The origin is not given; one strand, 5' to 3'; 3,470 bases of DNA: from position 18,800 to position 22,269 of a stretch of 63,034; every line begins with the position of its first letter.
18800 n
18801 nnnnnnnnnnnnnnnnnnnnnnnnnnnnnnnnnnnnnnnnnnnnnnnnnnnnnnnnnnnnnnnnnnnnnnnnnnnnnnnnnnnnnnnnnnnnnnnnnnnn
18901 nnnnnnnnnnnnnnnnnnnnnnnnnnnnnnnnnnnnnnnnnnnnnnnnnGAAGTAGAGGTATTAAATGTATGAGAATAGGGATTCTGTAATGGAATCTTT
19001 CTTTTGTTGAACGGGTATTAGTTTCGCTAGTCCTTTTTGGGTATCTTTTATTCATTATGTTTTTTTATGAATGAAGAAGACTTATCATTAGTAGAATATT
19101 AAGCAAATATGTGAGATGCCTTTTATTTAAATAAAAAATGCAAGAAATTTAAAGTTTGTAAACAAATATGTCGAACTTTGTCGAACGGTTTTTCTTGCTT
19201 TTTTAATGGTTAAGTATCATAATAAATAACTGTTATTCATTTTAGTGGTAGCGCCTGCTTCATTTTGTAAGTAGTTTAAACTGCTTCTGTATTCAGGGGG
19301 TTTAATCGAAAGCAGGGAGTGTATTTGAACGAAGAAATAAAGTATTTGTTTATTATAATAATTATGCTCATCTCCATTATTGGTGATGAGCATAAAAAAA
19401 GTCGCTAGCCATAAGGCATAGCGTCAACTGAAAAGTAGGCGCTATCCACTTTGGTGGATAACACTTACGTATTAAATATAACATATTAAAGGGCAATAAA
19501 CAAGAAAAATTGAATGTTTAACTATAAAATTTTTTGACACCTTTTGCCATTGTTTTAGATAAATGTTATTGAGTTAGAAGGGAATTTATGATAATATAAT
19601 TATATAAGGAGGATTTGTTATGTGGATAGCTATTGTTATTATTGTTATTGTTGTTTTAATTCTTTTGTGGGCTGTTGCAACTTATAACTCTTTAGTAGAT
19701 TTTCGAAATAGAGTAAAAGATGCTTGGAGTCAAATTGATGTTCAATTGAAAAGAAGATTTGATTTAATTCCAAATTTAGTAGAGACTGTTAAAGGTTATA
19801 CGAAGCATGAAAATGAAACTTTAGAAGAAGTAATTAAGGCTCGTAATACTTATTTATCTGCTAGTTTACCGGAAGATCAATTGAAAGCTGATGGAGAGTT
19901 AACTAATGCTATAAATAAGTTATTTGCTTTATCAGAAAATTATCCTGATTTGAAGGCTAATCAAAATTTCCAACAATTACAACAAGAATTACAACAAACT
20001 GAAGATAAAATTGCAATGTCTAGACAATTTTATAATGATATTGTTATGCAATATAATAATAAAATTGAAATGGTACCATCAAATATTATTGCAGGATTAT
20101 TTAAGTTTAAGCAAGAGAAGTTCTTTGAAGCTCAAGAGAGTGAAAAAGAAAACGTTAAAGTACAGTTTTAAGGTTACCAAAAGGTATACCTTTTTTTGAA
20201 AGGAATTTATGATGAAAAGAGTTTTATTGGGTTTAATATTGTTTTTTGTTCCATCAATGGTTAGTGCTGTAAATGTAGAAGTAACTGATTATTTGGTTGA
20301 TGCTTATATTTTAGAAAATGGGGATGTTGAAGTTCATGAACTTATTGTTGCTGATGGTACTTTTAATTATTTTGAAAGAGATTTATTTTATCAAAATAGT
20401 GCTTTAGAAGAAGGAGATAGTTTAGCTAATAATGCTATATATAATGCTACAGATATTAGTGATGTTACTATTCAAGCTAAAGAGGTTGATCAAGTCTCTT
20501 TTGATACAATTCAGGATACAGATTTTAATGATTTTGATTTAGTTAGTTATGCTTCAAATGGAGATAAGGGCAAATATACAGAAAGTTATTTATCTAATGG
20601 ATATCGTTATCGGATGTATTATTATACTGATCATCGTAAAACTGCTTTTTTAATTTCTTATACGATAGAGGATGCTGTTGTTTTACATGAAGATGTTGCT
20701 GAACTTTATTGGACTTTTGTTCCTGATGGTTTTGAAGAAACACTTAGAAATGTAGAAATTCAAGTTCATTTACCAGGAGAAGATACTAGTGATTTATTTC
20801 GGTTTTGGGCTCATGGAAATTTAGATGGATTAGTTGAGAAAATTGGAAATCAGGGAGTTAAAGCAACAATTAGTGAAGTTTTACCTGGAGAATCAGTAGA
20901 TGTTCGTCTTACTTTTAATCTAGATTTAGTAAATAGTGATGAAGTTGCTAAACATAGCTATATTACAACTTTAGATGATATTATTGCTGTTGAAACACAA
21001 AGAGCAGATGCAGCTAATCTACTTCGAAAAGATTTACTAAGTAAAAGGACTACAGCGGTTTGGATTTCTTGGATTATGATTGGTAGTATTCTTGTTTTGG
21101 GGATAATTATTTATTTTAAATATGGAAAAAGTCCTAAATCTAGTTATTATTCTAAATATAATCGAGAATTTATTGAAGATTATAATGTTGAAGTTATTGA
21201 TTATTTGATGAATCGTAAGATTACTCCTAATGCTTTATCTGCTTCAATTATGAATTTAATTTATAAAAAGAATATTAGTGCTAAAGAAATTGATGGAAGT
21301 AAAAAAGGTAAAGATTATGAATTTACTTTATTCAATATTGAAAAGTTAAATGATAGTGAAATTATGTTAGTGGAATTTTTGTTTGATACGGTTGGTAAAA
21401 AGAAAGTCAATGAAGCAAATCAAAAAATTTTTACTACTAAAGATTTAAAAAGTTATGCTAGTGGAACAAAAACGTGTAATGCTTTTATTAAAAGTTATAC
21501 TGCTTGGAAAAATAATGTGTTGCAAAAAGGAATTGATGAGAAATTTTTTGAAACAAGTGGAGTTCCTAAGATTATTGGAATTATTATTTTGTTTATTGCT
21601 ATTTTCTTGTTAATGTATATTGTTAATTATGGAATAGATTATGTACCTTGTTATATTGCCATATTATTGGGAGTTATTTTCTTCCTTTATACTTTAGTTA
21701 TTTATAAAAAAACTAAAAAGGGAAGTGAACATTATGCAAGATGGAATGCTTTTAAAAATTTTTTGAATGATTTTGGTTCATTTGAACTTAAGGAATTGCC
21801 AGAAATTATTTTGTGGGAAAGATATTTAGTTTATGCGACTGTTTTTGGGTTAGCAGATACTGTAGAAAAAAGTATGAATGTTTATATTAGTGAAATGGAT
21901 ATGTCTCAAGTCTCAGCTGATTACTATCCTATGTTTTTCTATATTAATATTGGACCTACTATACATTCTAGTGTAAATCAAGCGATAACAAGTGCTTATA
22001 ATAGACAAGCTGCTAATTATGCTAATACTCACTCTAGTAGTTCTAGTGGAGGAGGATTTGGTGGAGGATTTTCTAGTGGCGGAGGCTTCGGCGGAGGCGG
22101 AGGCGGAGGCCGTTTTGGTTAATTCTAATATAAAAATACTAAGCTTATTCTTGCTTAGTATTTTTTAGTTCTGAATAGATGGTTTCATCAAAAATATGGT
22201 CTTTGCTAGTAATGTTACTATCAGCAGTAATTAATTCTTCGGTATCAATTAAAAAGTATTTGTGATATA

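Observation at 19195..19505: Unannotated candidate type I toxin-antitoxin module in the addA-lemA intergenic region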

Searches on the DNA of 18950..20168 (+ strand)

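Call 4: search_rna_families(source=window, start=18950, end=19650, threshold=evalue, max_evalue=10, show_alignments=4)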
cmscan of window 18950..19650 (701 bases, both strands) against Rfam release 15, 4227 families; matches with E-value up to 10: 7.
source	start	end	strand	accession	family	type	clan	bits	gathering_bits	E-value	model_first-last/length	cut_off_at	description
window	19358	19399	+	RF01751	potC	Cis-reg;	-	34.3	44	4.4e-05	1-70/70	no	potC RNA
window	19489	19551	-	RF00296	snoR16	Gene; snRNA; snoRNA; CD-box;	-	21.8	45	0.73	1-86/86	no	Small nucleolar RNA R16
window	19324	19390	+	RF00069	SNORD24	Gene; snRNA; snoRNA; CD-box;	-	17.7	41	5.3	1-76/76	no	Small nucleolar RNA SNORD24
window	19360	19395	-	RF03601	MIR7993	Gene; miRNA;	-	16.2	100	6.9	1-138/138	no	MIR7993 microRNA precursor family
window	19047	19116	+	RF00501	Rota_CRE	Cis-reg;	-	15.8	40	4.3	1-68/68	no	Rotavirus cis-acting replication element (CRE)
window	19328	19482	+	RF02052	STnc630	Gene; sRNA;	-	15.4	55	4.1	1-166/166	no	Enterobacterial sRNA STnc630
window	19343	19395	+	RF01464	rliA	Gene; sRNA;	-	12.5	50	9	87-144/224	no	Listeria sRNA rliA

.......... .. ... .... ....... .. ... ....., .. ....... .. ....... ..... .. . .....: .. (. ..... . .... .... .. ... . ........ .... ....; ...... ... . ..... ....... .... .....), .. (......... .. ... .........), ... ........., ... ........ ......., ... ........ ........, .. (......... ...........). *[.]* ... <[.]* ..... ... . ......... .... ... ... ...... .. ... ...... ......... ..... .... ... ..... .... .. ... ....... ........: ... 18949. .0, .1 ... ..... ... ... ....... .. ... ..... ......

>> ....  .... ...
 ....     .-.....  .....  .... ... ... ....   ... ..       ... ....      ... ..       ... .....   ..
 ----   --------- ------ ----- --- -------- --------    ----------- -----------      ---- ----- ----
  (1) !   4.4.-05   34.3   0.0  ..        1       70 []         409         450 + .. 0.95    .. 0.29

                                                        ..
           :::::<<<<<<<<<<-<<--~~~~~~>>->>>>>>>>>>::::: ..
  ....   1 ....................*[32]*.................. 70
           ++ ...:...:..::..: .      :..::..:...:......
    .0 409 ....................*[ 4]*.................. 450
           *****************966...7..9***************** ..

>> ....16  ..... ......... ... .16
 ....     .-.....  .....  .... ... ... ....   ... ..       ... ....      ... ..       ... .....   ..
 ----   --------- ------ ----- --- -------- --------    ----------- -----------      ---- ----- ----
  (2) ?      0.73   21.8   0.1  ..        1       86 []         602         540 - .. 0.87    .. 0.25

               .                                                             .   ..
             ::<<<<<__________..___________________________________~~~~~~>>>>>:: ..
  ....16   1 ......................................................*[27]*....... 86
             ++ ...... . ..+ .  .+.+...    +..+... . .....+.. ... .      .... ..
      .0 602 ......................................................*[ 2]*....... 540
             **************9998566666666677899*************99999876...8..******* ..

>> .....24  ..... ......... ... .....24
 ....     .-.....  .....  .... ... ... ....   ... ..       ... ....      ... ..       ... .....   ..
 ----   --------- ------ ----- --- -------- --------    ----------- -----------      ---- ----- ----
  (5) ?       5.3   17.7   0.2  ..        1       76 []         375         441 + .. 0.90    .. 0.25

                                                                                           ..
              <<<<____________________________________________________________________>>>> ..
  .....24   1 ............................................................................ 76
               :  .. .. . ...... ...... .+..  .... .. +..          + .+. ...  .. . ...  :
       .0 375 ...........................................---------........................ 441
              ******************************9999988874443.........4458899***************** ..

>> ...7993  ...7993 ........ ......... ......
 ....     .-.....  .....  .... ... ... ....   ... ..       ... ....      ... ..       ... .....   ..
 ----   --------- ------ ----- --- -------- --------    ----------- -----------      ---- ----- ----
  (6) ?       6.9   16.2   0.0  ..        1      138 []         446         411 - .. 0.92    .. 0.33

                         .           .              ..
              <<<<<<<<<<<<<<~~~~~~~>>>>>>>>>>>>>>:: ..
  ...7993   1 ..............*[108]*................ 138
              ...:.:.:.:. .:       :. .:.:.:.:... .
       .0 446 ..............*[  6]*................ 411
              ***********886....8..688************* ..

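Call 58: search_rna_families(sources=[L085, L086, L089, L108, L112, L114, L121, L133, L135, L104, L014, L090], threshold=gathering)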
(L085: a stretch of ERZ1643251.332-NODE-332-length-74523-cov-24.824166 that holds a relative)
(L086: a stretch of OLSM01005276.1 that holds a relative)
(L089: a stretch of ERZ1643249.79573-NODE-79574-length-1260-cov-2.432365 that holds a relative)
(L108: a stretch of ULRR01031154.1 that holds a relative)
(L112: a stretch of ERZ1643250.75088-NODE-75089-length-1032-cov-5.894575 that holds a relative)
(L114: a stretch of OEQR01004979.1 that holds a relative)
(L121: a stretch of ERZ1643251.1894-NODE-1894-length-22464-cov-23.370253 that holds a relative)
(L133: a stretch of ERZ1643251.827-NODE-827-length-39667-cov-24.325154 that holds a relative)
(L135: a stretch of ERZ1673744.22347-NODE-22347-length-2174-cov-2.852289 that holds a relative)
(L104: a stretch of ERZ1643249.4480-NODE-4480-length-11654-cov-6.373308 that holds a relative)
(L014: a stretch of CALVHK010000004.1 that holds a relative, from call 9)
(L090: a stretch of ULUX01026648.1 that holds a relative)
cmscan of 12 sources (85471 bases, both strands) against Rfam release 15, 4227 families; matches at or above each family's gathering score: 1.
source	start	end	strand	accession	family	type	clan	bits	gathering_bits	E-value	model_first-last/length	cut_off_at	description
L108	11556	11639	+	RF00005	tRNA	Gene; tRNA;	CL00001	63.4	29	2.7e-11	1-71/71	no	tRNA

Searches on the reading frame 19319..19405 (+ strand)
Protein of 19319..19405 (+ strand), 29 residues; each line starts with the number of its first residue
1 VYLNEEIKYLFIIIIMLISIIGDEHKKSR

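Call 31: search_protein_families(library=pfam, max_evalue=10, proteins=[window:19325-19405:+])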
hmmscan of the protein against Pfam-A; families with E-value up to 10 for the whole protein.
seq(27 aa): 0 families

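Call 32: search_protein_families(library=ncbifam, max_evalue=10, proteins=[window:19325-19405:+])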
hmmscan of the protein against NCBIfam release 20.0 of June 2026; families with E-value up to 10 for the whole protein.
seq(27 aa): 0 families

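Call 46: list_cluster_members(proteins=[window:19319-19405:+, window:19325-19405:+, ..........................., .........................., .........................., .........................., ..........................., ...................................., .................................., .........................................])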
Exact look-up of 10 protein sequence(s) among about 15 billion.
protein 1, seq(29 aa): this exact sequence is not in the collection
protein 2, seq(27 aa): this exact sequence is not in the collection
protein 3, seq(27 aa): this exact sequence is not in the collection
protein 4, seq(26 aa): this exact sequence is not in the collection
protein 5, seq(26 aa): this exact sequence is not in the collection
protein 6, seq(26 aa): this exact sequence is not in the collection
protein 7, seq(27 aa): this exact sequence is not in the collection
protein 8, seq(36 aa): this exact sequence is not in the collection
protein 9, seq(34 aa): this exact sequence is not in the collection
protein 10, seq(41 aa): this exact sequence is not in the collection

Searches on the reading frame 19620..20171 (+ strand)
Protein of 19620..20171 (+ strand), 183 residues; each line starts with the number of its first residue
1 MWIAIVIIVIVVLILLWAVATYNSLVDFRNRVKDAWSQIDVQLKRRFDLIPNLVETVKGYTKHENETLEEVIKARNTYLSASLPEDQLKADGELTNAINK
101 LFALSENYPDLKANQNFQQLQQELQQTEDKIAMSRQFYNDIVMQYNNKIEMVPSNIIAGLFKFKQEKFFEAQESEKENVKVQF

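Call 9: find_related_loci(query=window:19620-20168:+, collection=genome_contigs, flank=4000)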
Query window:19620-20168:+ (183 aa) in genome_contigs; peptide patterns used: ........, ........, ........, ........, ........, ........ (x = any residue, [..] = any of these).
408 stretches matched a pattern; 360 encode a relative of the query (tblastn E <= 1e-3); the best 80 are kept; 80 distinct loci.
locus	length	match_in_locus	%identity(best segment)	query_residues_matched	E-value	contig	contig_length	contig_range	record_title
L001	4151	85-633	98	1-183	2e-120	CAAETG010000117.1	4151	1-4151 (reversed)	MAG TPA_asm: Bacilli bacterium, isolate HGM10802, WGS project CAAETG010000000 data, contig: ERS608568_37_k95_59900, whol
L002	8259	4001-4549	97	1-183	1e-118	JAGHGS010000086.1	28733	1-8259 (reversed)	MAG: Bacilli bacterium isolate MAG.262 k127_896511, whole genome shotgun sequence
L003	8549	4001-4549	97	1-183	1e-117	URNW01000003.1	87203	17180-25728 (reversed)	uncultured Tenericutes bacterium isolate UMGS1172 genome assembly, contig: NODE_152_length_87203_cov_15.849486, whole ge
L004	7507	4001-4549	97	1-183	6e-118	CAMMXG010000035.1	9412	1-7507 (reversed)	MAG: uncultured Mycoplasma sp. isolate ERR4968593_bin.11_MetaWRAP_v1.1_MAG genome assembly, contig: NODE_4246_length_941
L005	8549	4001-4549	97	1-183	6e-118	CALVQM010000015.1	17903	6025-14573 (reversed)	MAG: uncultured Bacilli bacterium isolate BRZ_NT__bin122 genome assembly, contig: BRZ_NT__NODE_3906_length_17903_cov_5.8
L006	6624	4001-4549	97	1-183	1e-117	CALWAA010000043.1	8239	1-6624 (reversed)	MAG: uncultured Bacilli bacterium isolate BRZ_DD__bin71 genome assembly, contig: BRZ_DD__NODE_7724_length_8239_cov_6.812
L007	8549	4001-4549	96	1-183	2e-117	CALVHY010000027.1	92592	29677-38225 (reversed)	MAG: uncultured Bacilli bacterium isolate E07__bin303 genome assembly, contig: E07__k127_6226780, whole genome shotgun s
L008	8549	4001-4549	96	1-183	7e-117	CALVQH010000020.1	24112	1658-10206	MAG: uncultured Bacilli bacterium isolate BRZ_HC__bin52 genome assembly, contig: BRZ_HC__NODE_1443_length_24112_cov_5.99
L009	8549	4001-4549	96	1-183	2e-116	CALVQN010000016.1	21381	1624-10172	MAG: uncultured Bacilli bacterium isolate BRZ_MR__bin4 genome assembly, contig: BRZ_MR__NODE_2565_length_21381_cov_7.811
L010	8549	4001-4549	96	1-183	2e-116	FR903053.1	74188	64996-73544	Mycoplasma sp. CAG:776 genomic scaffold, scf6, whole genome shotgun sequence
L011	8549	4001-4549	89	1-183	3e-103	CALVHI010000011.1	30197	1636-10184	MAG: uncultured Bacilli bacterium isolate BRZ_T__bin45 genome assembly, contig: BRZ_T__NODE_2185_length_30197_cov_7.7553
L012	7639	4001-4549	96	1-183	2e-98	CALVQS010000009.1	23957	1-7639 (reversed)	MAG: uncultured Bacilli bacterium isolate BRZ_V__bin2 genome assembly, contig: BRZ_V__NODE_2065_length_23957_cov_8.11746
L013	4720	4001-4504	93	16-183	6e-98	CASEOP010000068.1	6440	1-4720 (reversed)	uncultured Mycoplasmatota bacterium isolate Batch6_idba_bin.906 genome assembly, contig: Batch6_idba_bin.906.fa_k87_1489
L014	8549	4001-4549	95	1-183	4e-98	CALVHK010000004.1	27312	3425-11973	MAG: uncultured Bacilli bacterium isolate BRZ_DN__bin106 genome assembly, contig: BRZ_DN__NODE_2101_length_27312_cov_17.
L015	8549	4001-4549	95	1-183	5e-96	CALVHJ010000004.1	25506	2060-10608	MAG: uncultured Bacilli bacterium isolate BRZ_EP__bin3 genome assembly, contig: BRZ_EP__NODE_3267_length_25506_cov_4.078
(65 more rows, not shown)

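Call 19: search_protein_families(library=pfam, proteins=[L002:2491-3729:+, L014:2835-3485:+, window:19620-20168:+])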
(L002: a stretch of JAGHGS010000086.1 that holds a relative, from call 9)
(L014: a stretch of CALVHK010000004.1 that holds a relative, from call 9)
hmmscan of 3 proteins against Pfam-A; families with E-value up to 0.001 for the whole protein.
L002:2491-3729:+ (412 aa): 0 families

L014:2835-3485:+ (216 aa): 1 family
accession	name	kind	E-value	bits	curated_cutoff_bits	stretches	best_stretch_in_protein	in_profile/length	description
PF01966.28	HD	-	8.5e-07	29.7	22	1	34-115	2-90/116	HD domain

window:19620-20168:+ (183 aa): 1 family
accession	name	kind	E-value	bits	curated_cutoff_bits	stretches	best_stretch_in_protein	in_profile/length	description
PF04011.17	LemA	-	6.8e-63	211.4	26.2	1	35-183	1-149/149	LemA family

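Call 62: search_protein_families(library=padloc, proteins=[L002:2491-3729:+, L014:2835-3485:+], max_evalue=0.01)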
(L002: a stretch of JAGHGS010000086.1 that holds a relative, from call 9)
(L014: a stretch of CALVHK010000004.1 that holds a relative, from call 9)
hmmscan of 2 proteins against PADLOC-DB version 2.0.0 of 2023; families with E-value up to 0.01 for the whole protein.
L002:2491-3729:+ (412 aa): 0 families

L014:2835-3485:+ (216 aa): 0 families

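Call 63: search_protein_families(library=ncbifam, proteins=[L002:2491-3729:+, L014:2835-3485:+], max_evalue=0.01)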
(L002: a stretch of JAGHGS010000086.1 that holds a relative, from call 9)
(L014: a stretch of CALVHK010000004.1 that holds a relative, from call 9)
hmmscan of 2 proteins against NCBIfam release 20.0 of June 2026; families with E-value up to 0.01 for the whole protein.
L002:2491-3729:+ (412 aa): 0 families

L014:2835-3485:+ (216 aa): 5 families
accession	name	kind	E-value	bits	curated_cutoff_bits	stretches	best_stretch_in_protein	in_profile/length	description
TIGR00295.1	TIGR00295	hypoth_equivalog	1.7e-07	31.2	172.35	1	33-110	14-87/164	TIGR00295 family protein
NF045665.1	NTPtran_DVU1551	equivalog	1.9e-06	27.2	315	1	11-111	199-288/359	DVU_1551 family NTP transferase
TIGR00277.1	HDIG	domain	8e-06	25.6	27.6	1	33-107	5-78/84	HDIG domain-containing metalloprotein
NF005519.0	PRK07152.1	equivalog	4.9e-05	22.4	315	1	30-165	196-313/361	nicotinate-nucleotide adenylyltransferase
TIGR03319.1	RNase_Y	equivalog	0.0054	15.3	454.35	1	33-85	330-377/514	ribonuclease Y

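Call 66: find_encoding_contigs(protein=window:19620-20171:+, flank=1500, max_places=10)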
Protein window:19620-20171:+ (183 aa): 23 contigs read that carry it; 10 places shown.
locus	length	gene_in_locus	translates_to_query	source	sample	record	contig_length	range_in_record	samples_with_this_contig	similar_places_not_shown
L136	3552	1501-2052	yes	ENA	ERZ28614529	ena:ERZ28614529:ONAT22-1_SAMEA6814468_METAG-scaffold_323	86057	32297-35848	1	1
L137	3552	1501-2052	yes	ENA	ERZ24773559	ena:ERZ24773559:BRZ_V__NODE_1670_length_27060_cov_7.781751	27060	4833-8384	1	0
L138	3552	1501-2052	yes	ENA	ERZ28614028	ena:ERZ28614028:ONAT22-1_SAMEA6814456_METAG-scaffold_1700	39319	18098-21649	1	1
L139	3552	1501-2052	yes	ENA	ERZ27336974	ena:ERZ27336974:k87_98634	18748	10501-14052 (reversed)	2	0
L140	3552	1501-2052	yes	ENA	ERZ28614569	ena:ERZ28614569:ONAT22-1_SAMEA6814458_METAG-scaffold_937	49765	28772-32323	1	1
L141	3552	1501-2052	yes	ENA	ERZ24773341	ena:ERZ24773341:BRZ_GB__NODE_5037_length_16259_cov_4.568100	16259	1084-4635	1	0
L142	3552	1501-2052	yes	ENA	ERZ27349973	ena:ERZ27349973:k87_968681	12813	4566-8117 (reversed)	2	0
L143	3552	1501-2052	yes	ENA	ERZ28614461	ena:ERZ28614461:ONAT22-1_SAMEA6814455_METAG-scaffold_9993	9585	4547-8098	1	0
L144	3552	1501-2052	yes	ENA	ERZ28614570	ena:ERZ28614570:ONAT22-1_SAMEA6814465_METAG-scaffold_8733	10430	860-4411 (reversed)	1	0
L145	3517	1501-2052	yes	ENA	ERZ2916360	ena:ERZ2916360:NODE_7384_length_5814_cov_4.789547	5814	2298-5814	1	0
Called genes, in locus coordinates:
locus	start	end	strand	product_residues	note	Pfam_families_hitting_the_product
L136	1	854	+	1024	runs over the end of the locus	PF00580:UvrD-helicase, PF01443:Viral_helicase1 (faint), PF13245:AAA_19, PF13361:UvrD_C, PF13538:UvrD_C_2 (faint)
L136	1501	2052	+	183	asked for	PF04011:LemA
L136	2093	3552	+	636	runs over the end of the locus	PF09972:DUF2207, PF20990:DUF2207_C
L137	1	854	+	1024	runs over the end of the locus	PF00580:UvrD-helicase, PF13245:AAA_19, PF13361:UvrD_C, PF13538:UvrD_C_2 (faint)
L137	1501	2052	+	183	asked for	PF04011:LemA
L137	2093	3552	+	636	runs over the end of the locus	PF09972:DUF2207, PF20990:DUF2207_C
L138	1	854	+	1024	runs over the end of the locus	PF00580:UvrD-helicase, PF13245:AAA_19, PF13361:UvrD_C, PF13538:UvrD_C_2 (faint)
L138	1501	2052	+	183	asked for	PF04011:LemA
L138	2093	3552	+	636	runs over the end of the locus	PF09972:DUF2207, PF20990:DUF2207_C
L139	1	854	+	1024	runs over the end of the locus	PF00580:UvrD-helicase, PF13245:AAA_19, PF13361:UvrD_C, PF13538:UvrD_C_2 (faint)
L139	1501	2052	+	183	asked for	PF04011:LemA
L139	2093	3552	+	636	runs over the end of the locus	PF09972:DUF2207, PF20990:DUF2207_C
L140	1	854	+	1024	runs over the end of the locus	PF00580:UvrD-helicase, PF01443:Viral_helicase1 (faint), PF13245:AAA_19, PF13361:UvrD_C, PF13538:UvrD_C_2 (faint)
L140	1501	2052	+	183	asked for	PF04011:LemA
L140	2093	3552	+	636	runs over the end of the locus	PF09972:DUF2207, PF20990:DUF2207_C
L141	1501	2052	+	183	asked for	PF04011:LemA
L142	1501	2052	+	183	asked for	PF04011:LemA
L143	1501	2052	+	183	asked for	PF04011:LemA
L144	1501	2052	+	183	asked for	PF04011:LemA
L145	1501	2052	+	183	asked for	PF04011:LemA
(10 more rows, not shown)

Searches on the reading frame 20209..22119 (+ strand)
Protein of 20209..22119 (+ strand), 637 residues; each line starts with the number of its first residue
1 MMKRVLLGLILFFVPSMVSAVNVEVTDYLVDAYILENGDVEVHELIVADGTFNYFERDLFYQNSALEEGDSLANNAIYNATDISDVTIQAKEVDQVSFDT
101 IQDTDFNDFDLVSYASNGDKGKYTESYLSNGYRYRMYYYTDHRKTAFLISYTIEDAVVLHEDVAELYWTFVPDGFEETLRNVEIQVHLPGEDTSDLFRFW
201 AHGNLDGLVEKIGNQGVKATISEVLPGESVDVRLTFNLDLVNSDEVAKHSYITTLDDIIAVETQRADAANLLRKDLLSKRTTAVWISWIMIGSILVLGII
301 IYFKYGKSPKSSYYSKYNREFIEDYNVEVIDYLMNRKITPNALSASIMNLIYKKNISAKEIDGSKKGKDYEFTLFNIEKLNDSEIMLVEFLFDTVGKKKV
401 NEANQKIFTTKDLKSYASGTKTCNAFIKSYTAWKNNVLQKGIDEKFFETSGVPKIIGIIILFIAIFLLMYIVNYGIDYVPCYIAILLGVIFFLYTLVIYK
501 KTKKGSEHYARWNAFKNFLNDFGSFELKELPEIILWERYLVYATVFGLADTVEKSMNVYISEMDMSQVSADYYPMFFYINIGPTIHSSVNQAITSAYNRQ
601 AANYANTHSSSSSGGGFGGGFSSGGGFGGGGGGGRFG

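Call 19: search_protein_families(library=pfam, proteins=[window:20209-22119:+])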
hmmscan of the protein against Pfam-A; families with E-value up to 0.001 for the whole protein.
window:20209-22119:+ (637 aa): 2 families
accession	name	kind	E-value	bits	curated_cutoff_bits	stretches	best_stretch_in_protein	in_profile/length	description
PF20990.2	DUF2207_C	-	4.9e-43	148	33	1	316-556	3-247/247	Predicted membrane protein (DUF2207) C-terminal domain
PF09972.14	DUF2207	-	6.2e-21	75.8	24.4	1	25-236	2-172/172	Predicted membrane protein (DUF2207) N-terminal domain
